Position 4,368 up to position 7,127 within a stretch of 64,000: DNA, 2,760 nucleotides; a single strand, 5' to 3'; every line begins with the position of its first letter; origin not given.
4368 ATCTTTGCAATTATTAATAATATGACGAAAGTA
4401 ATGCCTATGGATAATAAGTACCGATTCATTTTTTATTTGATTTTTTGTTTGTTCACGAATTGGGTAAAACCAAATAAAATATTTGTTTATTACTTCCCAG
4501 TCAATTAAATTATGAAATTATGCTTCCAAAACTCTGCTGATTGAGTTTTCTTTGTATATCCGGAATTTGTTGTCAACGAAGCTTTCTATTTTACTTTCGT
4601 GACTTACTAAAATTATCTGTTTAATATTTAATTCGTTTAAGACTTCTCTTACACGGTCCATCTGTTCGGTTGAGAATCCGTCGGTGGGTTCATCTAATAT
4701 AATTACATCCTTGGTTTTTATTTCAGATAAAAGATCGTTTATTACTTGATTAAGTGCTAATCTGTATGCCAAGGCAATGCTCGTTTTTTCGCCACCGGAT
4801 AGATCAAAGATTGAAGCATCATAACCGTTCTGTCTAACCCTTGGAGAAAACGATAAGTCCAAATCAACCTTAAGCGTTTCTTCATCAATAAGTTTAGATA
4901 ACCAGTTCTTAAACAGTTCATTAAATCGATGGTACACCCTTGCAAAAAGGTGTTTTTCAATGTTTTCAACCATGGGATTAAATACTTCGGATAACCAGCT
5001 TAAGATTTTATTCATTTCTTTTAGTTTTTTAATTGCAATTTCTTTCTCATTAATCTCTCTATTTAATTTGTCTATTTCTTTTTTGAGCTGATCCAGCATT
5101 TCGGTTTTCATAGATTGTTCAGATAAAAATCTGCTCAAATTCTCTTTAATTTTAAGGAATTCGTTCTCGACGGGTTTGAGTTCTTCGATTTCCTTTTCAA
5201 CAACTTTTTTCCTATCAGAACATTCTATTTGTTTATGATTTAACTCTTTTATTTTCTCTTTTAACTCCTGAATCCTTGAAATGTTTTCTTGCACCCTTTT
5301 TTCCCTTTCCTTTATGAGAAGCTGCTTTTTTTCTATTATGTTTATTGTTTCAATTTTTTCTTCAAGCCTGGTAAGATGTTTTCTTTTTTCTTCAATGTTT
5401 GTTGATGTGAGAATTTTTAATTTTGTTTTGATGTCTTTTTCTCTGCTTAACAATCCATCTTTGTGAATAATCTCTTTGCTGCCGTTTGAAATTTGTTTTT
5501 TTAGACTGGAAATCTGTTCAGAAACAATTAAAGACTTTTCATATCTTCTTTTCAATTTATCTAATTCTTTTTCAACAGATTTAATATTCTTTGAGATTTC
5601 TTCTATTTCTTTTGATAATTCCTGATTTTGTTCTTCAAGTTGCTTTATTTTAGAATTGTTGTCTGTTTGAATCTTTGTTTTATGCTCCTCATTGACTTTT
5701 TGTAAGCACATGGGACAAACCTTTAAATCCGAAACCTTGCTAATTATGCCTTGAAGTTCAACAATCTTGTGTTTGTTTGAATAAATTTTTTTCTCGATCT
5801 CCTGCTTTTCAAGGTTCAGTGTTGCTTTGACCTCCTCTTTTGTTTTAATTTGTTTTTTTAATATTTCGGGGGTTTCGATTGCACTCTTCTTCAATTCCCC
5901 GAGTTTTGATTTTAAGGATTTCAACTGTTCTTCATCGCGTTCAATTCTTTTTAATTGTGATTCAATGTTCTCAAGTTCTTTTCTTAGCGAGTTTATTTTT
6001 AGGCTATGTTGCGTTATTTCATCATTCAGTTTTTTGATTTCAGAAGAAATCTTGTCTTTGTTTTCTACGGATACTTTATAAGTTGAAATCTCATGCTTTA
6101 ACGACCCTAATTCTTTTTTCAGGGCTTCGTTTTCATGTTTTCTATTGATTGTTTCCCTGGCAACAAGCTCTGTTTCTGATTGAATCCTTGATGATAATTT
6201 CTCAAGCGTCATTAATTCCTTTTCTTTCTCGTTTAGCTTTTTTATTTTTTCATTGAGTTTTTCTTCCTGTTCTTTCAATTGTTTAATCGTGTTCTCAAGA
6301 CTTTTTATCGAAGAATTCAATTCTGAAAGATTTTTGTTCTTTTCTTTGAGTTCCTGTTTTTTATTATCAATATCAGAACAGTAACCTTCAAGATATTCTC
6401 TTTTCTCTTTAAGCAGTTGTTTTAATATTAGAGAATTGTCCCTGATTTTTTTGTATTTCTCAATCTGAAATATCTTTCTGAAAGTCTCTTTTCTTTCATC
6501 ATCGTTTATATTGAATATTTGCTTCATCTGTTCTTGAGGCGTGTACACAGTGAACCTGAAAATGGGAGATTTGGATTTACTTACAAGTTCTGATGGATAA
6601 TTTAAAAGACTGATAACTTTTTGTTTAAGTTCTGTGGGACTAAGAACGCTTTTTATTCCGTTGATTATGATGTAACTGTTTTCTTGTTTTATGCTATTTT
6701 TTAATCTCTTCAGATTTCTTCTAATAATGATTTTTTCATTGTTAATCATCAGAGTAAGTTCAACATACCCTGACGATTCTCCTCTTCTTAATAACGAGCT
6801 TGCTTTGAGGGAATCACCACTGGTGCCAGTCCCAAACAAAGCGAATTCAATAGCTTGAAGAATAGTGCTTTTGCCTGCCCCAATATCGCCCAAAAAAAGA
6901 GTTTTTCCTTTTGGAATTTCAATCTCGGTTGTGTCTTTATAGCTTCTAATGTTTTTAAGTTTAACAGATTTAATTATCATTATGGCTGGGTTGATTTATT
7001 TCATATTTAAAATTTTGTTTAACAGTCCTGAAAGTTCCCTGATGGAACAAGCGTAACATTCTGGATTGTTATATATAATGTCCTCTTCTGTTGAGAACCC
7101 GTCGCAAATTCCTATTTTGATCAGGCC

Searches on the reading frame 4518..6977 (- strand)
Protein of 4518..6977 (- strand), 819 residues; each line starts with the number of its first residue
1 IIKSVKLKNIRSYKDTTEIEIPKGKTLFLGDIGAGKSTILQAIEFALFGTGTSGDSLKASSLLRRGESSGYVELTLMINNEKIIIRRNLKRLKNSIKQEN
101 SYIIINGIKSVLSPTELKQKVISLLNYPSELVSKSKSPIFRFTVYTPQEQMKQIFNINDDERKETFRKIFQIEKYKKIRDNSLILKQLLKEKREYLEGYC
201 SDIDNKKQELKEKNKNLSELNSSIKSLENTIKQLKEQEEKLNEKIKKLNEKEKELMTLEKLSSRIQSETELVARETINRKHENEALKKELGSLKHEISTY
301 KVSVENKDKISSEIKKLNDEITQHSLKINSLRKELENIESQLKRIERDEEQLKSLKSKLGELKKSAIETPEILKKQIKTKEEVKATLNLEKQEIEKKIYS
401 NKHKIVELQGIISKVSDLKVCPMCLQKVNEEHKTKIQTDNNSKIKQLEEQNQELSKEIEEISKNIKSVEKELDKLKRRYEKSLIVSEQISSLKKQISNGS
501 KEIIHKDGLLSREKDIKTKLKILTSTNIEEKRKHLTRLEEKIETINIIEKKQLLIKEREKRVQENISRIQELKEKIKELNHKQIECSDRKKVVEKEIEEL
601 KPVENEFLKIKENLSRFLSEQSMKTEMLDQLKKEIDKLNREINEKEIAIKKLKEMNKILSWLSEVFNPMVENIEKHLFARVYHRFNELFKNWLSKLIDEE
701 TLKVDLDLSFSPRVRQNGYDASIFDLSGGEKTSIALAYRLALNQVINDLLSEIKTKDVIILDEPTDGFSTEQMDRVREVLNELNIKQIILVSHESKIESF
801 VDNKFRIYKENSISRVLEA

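Call 50: search_protein_families(library=pfam, proteins=[window:4518-6977:-], max_evalue=0.00001)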
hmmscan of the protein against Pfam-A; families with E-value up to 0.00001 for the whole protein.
window:4518-6977:- (819 aa): 3 families
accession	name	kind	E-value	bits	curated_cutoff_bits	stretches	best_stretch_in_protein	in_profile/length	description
PF13476.12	AAA_23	-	6.5e-22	79.6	27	1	4-231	1-200/201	AAA domain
PF13555.12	AAA_29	-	7.5e-07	29.2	27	1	3-50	2-49/61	P-loop containing region of AAA domain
PF13175.12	AAA_15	-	1.5e-06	28.5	32.1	1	2-263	3-266/374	AAA ATPase domain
